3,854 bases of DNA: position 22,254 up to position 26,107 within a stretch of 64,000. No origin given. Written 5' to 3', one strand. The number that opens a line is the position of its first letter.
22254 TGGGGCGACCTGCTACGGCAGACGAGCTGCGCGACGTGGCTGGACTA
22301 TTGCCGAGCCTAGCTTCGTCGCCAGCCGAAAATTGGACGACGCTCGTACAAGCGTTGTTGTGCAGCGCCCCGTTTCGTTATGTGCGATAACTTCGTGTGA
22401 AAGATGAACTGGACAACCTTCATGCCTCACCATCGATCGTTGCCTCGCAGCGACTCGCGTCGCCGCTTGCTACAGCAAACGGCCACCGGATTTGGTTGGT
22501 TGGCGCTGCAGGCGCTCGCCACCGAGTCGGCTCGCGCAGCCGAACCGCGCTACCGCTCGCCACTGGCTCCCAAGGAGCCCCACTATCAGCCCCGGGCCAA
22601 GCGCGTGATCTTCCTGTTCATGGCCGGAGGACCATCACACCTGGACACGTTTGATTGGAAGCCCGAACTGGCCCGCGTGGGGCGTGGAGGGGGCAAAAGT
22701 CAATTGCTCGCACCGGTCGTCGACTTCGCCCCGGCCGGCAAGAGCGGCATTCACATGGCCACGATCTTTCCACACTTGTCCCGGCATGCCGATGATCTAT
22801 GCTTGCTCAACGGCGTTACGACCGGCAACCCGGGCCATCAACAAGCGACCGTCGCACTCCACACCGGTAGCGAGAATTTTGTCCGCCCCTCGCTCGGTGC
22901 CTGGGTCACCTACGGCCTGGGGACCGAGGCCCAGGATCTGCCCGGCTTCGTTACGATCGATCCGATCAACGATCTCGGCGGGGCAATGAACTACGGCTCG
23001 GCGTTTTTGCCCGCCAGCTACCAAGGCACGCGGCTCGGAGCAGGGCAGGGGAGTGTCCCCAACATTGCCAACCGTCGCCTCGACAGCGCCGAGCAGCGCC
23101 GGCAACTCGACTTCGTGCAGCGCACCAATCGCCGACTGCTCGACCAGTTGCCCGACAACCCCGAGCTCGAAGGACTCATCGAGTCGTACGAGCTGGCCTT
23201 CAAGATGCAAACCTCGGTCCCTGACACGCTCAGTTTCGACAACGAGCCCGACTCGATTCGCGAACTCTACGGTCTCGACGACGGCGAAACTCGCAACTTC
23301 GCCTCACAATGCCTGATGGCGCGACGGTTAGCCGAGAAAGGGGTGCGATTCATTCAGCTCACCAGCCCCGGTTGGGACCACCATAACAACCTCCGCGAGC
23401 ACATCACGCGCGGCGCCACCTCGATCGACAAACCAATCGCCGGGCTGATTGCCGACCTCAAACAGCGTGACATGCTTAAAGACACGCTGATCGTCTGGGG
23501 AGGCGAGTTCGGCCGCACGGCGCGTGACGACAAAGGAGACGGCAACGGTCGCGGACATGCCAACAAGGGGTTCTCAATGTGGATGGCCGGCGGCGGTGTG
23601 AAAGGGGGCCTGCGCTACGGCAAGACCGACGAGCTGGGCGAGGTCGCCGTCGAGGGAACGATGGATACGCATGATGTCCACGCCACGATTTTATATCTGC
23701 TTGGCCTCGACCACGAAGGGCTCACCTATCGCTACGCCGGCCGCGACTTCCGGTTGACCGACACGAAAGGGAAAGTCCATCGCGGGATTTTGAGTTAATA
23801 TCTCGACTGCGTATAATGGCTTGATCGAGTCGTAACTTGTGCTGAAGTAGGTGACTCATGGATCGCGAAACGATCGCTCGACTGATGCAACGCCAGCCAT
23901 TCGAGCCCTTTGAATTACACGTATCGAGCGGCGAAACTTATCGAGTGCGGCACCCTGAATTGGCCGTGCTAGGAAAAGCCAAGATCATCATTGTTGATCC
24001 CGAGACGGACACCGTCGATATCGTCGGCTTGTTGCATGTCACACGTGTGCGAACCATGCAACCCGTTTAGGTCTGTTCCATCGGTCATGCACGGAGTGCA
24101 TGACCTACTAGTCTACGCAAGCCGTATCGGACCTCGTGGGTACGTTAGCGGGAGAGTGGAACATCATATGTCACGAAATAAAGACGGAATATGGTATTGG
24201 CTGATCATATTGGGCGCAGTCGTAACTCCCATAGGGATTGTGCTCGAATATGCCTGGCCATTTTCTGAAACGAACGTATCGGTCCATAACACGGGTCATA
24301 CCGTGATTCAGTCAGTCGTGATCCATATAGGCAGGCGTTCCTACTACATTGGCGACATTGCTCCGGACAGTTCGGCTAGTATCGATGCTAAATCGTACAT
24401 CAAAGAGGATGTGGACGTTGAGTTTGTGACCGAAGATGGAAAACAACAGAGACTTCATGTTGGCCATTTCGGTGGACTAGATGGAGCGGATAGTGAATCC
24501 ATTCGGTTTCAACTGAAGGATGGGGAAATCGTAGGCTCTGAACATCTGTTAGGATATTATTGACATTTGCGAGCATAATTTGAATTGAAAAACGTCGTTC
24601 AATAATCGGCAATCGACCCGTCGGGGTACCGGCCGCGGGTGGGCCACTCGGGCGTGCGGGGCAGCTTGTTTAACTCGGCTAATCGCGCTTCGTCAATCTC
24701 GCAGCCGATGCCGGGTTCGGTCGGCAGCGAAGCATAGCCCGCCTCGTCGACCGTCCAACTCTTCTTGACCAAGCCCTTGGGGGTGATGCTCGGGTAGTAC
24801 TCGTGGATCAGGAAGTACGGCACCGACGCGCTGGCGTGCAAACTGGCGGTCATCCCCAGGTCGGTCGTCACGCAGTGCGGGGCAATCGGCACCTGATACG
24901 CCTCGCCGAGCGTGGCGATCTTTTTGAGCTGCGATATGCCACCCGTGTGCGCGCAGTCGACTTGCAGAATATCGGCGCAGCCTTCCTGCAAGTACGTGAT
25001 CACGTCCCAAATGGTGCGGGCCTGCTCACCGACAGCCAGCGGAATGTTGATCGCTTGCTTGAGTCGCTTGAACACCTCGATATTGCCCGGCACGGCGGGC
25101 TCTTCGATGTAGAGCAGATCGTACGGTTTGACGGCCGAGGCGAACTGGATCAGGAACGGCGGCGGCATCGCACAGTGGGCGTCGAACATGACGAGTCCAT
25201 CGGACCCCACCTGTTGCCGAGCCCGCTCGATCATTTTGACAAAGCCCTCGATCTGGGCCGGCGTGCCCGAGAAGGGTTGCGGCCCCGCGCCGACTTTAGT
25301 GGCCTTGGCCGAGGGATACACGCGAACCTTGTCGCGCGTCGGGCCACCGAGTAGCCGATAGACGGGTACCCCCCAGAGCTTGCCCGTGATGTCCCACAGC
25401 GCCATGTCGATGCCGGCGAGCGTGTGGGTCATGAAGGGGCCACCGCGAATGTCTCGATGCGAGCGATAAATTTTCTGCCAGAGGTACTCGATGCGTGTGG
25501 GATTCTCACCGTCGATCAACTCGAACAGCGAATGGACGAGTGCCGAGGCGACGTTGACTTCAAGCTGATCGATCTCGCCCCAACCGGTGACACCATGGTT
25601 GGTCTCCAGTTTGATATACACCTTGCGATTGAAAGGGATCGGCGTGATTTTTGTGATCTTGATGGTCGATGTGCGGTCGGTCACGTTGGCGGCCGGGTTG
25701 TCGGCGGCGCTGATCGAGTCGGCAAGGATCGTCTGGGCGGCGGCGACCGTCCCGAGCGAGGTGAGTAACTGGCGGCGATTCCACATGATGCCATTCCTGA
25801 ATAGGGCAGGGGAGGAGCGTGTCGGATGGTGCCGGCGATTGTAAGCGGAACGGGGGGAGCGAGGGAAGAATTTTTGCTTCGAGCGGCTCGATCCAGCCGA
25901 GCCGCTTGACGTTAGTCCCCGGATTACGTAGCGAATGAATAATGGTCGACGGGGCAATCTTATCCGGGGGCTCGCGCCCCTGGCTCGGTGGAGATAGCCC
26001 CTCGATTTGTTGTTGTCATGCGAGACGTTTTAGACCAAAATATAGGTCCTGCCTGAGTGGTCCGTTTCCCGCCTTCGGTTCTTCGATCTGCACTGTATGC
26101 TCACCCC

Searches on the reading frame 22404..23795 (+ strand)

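Call 68: search_protein_families(library=pfam, proteins=[window:22404-23795:+], max_evalue=0.00001)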
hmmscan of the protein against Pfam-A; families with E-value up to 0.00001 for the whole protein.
window:22404-23795:+ (464 aa): 1 family
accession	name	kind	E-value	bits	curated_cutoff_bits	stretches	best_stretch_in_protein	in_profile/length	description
PF07394.17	DUF1501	-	3.4e-134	448.3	27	1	65-462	1-389/390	Protein of unknown function (DUF1501)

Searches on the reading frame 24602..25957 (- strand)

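Call 68: search_protein_families(library=pfam, proteins=[window:24602-25957:-], max_evalue=0.00001)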
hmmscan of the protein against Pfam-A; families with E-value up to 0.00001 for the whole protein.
window:24602-25957:- (452 aa): 2 families
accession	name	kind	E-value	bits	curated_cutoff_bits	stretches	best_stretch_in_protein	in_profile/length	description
PF13378.12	MR_MLE_C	-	1.6e-48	165.8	29.4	1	218-424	16-218/219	Enolase C-terminal domain-like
PF02746.21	MR_MLE_N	-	3.2e-15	56.8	22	1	110-204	26-117/117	Mandelate racemase / muconate lactonizing enzyme, N-terminal domain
